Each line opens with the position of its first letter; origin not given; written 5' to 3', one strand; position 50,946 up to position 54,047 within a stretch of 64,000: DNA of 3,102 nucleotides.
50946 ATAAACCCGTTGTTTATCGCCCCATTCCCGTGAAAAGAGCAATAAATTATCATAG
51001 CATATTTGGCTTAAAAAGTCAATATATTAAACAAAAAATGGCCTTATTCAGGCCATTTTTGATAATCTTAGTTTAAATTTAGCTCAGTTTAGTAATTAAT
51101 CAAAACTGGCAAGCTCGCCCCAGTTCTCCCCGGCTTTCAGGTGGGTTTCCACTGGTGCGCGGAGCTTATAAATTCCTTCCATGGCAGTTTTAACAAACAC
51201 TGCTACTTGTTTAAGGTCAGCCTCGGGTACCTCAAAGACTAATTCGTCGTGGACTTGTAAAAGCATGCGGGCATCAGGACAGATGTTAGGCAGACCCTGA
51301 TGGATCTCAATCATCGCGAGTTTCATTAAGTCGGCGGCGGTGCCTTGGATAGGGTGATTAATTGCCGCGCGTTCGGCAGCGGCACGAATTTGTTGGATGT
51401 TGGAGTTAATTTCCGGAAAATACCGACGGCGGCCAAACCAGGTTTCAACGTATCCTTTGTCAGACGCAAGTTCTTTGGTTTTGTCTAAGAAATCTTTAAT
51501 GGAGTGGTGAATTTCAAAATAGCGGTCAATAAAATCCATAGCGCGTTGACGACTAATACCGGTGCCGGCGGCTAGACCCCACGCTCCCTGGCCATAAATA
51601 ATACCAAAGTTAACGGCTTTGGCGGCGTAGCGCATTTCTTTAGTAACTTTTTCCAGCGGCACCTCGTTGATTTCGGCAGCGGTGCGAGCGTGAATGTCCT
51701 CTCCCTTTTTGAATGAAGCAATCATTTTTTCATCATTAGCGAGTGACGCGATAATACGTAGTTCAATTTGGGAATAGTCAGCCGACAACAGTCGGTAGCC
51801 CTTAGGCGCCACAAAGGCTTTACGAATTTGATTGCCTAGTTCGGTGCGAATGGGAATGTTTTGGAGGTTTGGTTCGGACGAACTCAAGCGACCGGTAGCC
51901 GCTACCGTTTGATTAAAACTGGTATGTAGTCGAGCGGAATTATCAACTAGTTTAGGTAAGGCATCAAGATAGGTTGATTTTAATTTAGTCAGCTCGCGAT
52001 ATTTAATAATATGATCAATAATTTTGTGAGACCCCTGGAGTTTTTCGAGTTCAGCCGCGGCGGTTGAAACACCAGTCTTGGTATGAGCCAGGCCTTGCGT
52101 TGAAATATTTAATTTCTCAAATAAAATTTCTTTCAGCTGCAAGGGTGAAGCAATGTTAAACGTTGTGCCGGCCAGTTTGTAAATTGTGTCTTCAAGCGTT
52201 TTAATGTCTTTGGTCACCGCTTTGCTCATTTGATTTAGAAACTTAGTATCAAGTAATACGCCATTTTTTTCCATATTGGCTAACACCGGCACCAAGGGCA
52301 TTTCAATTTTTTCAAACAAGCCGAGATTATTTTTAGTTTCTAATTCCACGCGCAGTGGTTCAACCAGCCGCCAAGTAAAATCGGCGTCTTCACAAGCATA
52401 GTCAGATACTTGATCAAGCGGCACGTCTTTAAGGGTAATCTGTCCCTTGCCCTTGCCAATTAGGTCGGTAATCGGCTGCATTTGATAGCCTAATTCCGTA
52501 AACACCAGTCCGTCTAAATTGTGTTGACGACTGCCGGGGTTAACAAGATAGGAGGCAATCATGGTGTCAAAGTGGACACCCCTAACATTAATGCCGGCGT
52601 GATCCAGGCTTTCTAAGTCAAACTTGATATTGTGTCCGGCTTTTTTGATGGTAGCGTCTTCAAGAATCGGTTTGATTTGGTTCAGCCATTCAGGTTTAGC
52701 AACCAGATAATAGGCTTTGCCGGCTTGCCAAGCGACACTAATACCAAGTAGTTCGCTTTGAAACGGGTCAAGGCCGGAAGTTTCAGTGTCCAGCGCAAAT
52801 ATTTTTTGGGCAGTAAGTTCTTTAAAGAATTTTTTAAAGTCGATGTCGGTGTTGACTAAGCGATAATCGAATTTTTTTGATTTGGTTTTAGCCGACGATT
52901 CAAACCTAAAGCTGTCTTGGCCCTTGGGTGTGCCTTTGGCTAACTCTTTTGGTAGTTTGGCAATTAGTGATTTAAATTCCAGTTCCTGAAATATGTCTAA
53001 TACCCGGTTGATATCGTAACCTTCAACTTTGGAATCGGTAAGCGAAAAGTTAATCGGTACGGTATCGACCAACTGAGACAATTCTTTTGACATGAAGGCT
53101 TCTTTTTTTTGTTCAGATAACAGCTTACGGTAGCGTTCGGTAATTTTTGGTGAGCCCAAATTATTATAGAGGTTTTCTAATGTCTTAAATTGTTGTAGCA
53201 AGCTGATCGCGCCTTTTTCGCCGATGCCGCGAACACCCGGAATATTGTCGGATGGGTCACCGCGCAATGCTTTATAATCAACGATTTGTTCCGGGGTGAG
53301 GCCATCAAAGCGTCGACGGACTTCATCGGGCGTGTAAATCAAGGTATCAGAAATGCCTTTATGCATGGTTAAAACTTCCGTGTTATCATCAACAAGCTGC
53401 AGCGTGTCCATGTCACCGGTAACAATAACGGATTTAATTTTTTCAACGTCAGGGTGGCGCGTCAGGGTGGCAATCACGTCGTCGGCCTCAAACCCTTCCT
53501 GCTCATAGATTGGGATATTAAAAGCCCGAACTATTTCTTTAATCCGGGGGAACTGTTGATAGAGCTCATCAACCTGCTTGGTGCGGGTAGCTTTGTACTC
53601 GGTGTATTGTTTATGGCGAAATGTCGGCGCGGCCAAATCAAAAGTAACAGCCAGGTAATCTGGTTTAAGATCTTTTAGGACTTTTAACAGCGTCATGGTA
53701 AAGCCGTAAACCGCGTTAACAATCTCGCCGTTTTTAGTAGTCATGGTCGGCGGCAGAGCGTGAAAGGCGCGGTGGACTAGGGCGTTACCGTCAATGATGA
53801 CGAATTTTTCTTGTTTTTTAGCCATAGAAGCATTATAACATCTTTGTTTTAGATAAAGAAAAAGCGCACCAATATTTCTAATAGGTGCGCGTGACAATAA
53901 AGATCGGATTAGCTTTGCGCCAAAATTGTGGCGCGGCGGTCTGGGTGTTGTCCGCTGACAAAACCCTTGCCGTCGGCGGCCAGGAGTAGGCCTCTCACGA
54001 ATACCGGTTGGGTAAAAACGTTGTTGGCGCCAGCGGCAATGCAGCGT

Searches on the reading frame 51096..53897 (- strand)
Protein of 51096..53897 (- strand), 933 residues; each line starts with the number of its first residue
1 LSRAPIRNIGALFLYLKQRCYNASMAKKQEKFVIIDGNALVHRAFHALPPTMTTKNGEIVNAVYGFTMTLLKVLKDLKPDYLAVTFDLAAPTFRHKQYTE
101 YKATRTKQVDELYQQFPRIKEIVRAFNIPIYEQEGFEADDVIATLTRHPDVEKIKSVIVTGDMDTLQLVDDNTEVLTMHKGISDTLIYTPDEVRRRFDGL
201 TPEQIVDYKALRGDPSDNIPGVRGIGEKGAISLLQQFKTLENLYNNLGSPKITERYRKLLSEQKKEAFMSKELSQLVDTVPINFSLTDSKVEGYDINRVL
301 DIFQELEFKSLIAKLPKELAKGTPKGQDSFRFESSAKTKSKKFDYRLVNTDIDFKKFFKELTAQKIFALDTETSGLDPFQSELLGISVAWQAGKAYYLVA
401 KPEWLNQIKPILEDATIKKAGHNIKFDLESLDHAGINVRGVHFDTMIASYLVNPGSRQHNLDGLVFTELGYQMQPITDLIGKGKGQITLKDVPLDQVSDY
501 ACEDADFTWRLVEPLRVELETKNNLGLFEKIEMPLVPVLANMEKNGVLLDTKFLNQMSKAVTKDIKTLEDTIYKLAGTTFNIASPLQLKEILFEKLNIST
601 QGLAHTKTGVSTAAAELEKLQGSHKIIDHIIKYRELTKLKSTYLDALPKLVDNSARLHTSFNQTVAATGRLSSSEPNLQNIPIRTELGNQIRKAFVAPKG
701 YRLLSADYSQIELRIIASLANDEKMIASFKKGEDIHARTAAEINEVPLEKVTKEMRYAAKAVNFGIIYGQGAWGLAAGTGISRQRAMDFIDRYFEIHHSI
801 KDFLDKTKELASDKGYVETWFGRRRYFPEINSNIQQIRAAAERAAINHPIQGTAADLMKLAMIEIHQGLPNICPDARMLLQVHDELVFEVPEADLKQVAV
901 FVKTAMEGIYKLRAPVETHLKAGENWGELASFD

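Call 22: search_protein_families(library=ncbifam, proteins=[window:51096-53897:-], max_evalue=0.00001)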
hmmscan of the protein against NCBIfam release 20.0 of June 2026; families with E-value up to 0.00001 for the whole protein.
window:51096-53897:- (933 aa): 14 families
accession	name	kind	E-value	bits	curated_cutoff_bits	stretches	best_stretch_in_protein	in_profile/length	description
NF004397.1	PRK05755.1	equivalog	0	1081.6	720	1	31-929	2-888/889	DNA polymerase I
TIGR00593.1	pola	equivalog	1.9e-296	986.2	600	1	33-929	2-889/890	DNA polymerase I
NF011539.0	PRK14975.1-3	equivalog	2.9e-106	356.2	640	1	298-928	39-627/628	bifunctional 3'-5' exonuclease/DNA polymerase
NF011547.0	PRK14976.1-4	equivalog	1.5e-82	277.1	305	1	30-315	2-288/291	5'-3' exonuclease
NF011540.0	PRK14975.1-4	equivalog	3.2e-74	250.5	601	1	346-926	4-573/576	bifunctional 3'-5' exonuclease/DNA polymerase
NF038380.1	phage_DpoZ_1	exception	1.9e-68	231.4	500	1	365-928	3-604/607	aminoadenine-incorporating DNA polymerase DpoZ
NF011541.0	PRK14975.2-1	equivalog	5.6e-68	229.8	871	1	409-930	86-637/645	bifunctional 3'-5' exonuclease/DNA polymerase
NF011546.0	PRK14976.1-3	equivalog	2.4e-64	217.5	347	1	30-315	3-290/297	5'-3' exonuclease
NF011545.0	PRK14976.1-2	equivalog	1.1e-45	156.1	434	1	27-308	4-285/287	5'-3' exonuclease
NF007017.0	PRK09482.1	equivalog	3.4e-42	144.8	261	1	30-291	3-254/257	flap endonuclease Xni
NF011542.0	PRK14975.2-2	equivalog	2.7e-39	135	1061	1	624-931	470-792/802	bifunctional 3'-5' exonuclease/DNA polymerase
NF011543.0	PRK14975.2-3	equivalog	5e-33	114.2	1139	1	626-927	511-836/853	bifunctional 3'-5' exonuclease/DNA polymerase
NF038381.1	phage_DpoZ_2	exception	7.5e-21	74.1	350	1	533-777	316-580/754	aminoadenine-incorporating DNA polymerase DpoZ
NF011538.0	PRK14975.1-1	equivalog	3e-20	72.1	389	1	607-907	236-529/557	bifunctional 3'-5' exonuclease/DNA polymerase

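Call 23: list_cluster_members(proteins=[window:51096-53897:-, window:15497-16375:+, window:36698-39619:+, window:6529-8745:+, window:8801-9445:-, window:9450-9680:-, window:12600-13445:-, window:13473-14453:-, window:62029-63264:+, window:23066-24997:+])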
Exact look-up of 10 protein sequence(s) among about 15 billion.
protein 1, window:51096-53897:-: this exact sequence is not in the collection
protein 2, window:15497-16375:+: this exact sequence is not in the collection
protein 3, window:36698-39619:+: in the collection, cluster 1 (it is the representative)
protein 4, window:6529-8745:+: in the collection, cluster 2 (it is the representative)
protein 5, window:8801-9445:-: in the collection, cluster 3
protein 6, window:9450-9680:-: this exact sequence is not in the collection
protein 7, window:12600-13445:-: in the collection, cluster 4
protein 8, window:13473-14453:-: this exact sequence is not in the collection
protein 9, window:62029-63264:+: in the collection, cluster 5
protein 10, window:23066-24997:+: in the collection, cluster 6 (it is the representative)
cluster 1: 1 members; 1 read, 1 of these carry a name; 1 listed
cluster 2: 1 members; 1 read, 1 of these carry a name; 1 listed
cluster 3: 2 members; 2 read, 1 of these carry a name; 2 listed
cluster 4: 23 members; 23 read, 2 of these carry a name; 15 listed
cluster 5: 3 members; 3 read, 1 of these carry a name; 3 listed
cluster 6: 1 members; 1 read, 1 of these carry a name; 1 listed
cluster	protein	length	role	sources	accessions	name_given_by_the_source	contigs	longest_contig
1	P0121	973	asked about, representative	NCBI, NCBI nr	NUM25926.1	MAG: PBP1A family penicillin-binding protein [Candidatus Buchananbacteria bacterium] | PBP1A family penicillin-binding protein [Candidatus Buchananbacteria bacterium]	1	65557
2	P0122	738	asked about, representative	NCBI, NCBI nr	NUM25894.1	MAG: type VII secretion protein EccB [Candidatus Buchananbacteria bacterium] | type VII secretion protein EccB [Candidatus Buchananbacteria bacterium]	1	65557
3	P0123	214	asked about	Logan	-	-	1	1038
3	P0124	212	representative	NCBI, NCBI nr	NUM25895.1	MAG: class I SAM-dependent methyltransferase [Candidatus Buchananbacteria bacterium] | class I SAM-dependent methyltransferase [Candidatus Buchananbacteria bacterium]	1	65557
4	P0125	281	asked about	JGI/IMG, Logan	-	-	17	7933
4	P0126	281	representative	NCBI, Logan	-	-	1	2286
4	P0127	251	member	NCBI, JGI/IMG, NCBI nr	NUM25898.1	MAG: hypothetical protein HUU49_04795 [Candidatus Buchananbacteria bacterium] | hypothetical protein | hypothetical protein [Candidatus Buchananbacteria bacterium]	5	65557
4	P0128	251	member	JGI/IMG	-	hypothetical protein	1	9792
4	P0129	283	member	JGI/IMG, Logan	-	-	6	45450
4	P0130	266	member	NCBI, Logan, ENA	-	-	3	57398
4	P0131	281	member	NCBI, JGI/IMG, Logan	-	-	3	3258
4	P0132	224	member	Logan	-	-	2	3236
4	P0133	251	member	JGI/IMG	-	-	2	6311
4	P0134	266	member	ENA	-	-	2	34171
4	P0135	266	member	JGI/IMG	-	-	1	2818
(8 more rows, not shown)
